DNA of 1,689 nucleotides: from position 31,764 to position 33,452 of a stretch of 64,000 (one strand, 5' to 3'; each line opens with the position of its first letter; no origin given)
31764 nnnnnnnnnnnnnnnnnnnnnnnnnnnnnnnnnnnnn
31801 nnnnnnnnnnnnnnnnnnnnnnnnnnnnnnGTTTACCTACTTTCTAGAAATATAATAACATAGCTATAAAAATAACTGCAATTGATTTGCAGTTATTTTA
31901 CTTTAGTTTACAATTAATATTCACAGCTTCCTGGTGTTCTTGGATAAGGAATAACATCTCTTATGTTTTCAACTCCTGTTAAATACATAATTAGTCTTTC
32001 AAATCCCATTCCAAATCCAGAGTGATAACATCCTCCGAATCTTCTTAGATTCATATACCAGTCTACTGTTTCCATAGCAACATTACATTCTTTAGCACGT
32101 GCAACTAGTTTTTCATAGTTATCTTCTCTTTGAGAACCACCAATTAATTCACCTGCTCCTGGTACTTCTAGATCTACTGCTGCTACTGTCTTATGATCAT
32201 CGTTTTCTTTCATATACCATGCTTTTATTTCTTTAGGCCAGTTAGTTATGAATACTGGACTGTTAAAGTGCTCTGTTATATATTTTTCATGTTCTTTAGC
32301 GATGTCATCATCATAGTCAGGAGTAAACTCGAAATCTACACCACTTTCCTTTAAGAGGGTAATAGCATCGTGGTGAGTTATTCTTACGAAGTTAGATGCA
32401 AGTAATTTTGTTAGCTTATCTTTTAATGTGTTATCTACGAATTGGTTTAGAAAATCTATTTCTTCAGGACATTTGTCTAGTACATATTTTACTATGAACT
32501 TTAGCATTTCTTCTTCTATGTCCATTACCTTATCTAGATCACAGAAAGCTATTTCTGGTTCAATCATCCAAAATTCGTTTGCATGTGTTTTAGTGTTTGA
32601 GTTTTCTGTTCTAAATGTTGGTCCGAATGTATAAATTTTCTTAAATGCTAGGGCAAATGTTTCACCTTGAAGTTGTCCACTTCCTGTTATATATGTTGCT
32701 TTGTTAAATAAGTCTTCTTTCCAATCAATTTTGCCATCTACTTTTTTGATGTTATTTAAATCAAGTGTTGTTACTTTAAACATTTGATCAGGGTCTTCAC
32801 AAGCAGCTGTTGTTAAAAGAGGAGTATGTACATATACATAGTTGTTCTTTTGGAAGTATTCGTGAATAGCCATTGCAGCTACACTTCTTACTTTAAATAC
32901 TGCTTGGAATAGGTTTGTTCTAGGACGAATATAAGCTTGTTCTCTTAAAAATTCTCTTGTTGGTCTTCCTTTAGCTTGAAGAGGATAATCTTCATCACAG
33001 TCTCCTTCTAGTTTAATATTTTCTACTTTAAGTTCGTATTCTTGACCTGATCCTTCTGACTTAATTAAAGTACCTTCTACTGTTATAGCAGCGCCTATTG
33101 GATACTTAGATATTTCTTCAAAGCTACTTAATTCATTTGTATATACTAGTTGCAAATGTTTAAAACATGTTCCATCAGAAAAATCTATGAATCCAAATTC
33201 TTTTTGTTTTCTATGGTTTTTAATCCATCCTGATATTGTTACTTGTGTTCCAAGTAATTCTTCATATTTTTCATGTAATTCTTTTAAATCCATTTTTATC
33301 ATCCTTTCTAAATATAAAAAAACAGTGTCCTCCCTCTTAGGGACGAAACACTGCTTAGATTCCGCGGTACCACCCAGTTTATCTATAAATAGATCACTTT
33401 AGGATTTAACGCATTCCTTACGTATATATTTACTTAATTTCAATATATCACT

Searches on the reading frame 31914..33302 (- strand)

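Call 60: search_protein_families(library=pfam, proteins=[window:31914-33302:-], max_evalue=0.001)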
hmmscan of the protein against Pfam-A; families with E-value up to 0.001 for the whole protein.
window:31914-33302:- (462 aa): 3 families
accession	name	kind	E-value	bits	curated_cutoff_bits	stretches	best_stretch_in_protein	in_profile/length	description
PF00152.25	tRNA-synt_2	-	7e-62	209.7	25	1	117-456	3-307/308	tRNA synthetases class II (D, K and N)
PF01336.31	tRNA_anti-codon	-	9.7e-12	45.1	27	1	21-98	1-74/75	OB-fold nucleic acid binding domain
PF01409.25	tRNA-synt_2d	-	0.00048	20.1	19.8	0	429-451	214-236/246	tRNA synthetases class II core domain (F)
